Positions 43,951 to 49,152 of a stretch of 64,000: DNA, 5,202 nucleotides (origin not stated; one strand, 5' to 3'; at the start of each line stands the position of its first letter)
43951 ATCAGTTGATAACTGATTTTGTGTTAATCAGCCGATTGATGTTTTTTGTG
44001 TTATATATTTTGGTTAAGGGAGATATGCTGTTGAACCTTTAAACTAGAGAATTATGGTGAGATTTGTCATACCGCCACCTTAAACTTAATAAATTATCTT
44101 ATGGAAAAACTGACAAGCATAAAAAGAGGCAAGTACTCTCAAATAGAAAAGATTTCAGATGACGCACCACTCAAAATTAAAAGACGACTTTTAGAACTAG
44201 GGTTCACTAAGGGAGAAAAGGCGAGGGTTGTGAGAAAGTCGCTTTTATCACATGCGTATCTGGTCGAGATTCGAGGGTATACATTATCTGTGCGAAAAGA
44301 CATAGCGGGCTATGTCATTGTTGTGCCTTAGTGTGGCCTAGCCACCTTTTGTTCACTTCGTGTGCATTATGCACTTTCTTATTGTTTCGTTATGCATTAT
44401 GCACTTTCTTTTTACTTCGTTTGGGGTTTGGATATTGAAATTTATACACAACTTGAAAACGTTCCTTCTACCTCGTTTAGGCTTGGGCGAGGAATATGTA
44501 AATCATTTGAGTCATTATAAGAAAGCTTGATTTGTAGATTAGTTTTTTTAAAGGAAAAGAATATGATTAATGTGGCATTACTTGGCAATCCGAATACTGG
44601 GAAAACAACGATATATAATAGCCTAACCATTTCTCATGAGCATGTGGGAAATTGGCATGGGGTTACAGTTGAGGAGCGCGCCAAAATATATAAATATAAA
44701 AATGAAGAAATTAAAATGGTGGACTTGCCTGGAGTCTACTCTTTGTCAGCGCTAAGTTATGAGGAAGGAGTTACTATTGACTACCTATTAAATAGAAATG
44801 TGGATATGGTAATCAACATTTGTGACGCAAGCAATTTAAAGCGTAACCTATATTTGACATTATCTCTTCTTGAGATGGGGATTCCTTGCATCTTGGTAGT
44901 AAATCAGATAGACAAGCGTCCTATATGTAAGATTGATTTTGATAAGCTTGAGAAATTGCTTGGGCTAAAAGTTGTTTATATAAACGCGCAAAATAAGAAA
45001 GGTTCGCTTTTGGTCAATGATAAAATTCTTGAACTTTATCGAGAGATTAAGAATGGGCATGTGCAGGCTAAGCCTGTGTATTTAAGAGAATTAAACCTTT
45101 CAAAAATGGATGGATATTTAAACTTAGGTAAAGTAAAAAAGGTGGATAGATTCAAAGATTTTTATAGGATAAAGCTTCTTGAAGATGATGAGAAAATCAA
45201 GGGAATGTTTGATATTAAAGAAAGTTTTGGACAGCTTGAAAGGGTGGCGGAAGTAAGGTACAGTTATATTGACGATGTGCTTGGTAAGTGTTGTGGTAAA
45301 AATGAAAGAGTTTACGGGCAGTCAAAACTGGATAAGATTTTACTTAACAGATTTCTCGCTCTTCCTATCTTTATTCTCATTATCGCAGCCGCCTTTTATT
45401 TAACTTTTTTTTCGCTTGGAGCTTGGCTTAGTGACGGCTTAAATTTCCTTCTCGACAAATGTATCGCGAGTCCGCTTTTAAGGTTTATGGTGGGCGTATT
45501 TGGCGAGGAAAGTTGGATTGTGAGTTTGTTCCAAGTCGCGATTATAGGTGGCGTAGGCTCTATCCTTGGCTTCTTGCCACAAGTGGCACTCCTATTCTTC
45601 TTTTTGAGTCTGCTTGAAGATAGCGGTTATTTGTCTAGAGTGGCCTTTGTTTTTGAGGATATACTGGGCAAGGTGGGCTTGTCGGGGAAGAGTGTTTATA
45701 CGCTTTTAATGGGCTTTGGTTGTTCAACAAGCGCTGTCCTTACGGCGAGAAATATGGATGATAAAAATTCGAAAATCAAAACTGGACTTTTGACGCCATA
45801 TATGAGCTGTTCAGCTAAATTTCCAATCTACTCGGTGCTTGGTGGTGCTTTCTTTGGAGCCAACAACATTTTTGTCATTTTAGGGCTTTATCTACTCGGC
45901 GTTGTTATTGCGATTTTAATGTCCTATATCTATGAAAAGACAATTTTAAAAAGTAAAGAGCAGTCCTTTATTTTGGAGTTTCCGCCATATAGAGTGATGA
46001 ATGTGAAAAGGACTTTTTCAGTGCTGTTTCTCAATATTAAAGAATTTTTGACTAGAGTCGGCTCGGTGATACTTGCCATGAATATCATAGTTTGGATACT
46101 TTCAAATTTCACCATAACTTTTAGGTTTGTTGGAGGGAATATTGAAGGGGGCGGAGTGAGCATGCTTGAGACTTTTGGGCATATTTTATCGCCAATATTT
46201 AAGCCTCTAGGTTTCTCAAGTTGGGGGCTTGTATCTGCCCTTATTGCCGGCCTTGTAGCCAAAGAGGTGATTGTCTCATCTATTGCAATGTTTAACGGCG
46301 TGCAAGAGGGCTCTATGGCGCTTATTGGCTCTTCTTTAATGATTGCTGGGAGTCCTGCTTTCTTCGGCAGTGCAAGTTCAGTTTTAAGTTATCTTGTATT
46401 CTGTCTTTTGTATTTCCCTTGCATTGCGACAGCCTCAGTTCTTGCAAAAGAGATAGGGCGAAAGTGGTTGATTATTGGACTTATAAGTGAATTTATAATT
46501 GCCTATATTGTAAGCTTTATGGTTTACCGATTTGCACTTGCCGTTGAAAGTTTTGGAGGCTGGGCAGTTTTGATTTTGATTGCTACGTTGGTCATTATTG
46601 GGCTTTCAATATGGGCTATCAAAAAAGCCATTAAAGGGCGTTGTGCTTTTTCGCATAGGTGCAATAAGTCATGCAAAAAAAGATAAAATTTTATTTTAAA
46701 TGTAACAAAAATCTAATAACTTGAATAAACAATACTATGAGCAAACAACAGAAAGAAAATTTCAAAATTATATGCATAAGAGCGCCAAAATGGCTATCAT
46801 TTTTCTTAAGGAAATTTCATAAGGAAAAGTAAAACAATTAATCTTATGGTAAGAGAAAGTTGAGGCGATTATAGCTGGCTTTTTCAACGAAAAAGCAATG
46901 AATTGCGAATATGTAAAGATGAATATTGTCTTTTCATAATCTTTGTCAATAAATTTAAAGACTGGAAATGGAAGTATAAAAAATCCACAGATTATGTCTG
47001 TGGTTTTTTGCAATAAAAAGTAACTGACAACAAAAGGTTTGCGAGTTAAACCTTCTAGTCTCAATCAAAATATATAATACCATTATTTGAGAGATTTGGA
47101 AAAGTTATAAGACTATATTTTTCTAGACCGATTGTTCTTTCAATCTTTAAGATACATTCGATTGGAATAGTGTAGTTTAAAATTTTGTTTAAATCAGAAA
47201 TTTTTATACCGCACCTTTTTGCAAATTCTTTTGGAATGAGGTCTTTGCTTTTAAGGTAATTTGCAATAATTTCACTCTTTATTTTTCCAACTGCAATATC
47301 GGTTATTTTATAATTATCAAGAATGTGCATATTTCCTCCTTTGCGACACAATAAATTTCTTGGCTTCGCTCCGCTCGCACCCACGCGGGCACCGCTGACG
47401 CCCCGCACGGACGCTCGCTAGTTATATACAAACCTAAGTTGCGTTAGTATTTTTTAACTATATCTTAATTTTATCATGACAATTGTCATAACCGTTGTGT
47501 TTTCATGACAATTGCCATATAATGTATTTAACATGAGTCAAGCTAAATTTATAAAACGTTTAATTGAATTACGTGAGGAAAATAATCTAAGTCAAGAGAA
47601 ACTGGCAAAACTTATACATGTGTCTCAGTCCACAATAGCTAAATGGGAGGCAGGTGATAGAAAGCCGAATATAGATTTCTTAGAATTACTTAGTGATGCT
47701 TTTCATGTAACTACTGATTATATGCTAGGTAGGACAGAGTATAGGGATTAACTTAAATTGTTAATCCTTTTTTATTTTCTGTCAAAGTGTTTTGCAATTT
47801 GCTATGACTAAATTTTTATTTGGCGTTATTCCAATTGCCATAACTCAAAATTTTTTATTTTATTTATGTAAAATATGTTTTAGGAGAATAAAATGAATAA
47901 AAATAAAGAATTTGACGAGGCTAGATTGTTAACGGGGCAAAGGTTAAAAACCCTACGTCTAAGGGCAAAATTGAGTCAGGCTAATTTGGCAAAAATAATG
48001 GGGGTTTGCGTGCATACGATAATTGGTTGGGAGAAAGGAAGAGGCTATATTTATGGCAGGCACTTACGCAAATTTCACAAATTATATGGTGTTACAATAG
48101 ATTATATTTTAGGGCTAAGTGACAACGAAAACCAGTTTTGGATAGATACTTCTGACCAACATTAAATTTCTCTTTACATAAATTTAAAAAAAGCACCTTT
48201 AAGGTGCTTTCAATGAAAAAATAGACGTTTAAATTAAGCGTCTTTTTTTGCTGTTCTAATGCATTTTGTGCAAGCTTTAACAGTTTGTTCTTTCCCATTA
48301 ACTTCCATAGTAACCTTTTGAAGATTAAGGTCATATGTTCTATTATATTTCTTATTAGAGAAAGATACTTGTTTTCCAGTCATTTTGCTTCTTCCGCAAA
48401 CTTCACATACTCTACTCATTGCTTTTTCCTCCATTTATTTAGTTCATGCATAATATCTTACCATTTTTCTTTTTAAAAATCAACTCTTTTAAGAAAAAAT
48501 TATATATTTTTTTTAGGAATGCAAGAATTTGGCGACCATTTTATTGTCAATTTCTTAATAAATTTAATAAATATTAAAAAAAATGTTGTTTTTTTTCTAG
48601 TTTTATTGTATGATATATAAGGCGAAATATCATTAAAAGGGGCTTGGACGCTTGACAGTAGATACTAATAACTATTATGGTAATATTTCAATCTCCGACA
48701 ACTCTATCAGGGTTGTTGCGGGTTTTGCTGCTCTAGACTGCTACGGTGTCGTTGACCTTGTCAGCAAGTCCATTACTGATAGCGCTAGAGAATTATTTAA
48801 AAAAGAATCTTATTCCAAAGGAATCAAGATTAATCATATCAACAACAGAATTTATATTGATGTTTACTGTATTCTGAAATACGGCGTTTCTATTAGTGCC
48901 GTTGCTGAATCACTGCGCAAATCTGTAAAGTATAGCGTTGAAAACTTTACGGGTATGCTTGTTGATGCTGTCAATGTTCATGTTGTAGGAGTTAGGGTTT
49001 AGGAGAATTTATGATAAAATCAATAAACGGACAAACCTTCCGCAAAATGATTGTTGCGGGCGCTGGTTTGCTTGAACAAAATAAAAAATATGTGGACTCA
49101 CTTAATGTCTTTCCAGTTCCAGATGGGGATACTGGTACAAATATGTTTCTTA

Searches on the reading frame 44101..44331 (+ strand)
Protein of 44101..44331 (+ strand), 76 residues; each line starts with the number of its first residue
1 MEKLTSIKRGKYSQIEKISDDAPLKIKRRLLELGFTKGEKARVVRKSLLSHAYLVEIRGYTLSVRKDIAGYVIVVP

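Call 67: search_protein_families(library=pfam, proteins=[window:44101-44331:+], max_evalue=0.001)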
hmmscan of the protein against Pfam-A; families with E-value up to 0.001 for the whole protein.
window:44101-44331:+ (76 aa): 1 family
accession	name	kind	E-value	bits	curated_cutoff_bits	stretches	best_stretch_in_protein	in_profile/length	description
PF04023.20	FeoA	-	1.9e-13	50.7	23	1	3-75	2-73/74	FeoA domain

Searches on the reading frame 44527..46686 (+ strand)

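Call 67: search_protein_families(library=pfam, proteins=[window:44527-46686:+], max_evalue=0.001)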
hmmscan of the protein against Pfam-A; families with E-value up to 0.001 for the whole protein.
window:44527-46686:+ (719 aa): 6 families
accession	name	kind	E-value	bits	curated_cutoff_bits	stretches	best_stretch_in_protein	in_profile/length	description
PF02421.24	FeoB_N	-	1.6e-52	177.6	27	1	15-162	2-151/156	Ferrous iron transport protein B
PF07670.19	Gate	-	8e-26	91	29.6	2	347-441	2-103/104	Nucleoside recognition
PF01926.29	MMR_HSR1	-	3.9e-17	62.8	21.9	1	15-127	1-113/113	50S ribosome-binding GTPase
PF07664.17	FeoB_C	-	4.7e-11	42.7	26.6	1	451-496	1-47/54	Ferrous iron transport protein B C terminus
PF00009.33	GTP_EFTU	-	0.00011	22.3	26.5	0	11-131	1-134/188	Elongation factor Tu GTP binding domain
PF09439.16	SRPRB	-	0.00013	21.9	25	1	15-74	5-60/178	Signal recognition particle receptor beta subunit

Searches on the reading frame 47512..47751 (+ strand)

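Call 77: search_protein_families(library=pfam, proteins=[window:47512-47751:+])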
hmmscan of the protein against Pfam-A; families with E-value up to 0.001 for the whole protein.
window:47512-47751:+ (79 aa): 5 families
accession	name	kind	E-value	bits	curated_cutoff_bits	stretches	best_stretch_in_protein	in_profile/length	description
PF01381.28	HTH_3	-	1.9e-18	66.6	23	1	18-70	2-54/55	Helix-turn-helix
PF13560.12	HTH_31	-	4.5e-11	43.3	27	1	16-68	5-58/64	Helix-turn-helix domain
PF12844.13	HTH_19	-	7.1e-11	42.3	30.2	1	15-72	2-59/64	Helix-turn-helix domain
PF13443.12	HTH_26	-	2.7e-05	24.7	22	1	16-67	1-53/63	Cro/C1-type HTH DNA-binding domain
PF13022.12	HTH_Tnp_1_2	-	0.00052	20.6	27.9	1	5-64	7-63/122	Helix-turn-helix of insertion element transposase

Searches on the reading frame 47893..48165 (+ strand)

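Call 77: search_protein_families(library=pfam, proteins=[window:47893-48165:+])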
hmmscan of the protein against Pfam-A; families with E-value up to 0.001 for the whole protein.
window:47893-48165:+ (90 aa): 3 families
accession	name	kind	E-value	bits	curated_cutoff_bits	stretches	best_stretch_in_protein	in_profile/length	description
PF01381.28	HTH_3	-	1.9e-06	28.3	23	1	18-72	1-55/55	Helix-turn-helix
PF13560.12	HTH_31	-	1.6e-05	25.5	27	1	15-68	3-57/64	Helix-turn-helix domain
PF12844.13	HTH_19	-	0.00023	21.5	30.2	1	15-73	1-59/64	Helix-turn-helix domain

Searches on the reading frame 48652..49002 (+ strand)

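Call 73: search_protein_families(library=pfam, proteins=[window:48652-49002:+])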
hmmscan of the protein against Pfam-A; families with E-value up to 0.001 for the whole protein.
window:48652-49002:+ (116 aa): 1 family
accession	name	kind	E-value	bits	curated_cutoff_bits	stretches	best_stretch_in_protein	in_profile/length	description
PF03780.18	Asp23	-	5.5e-31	107.6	28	1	9-115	2-108/108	Asp23 family, cell envelope-related function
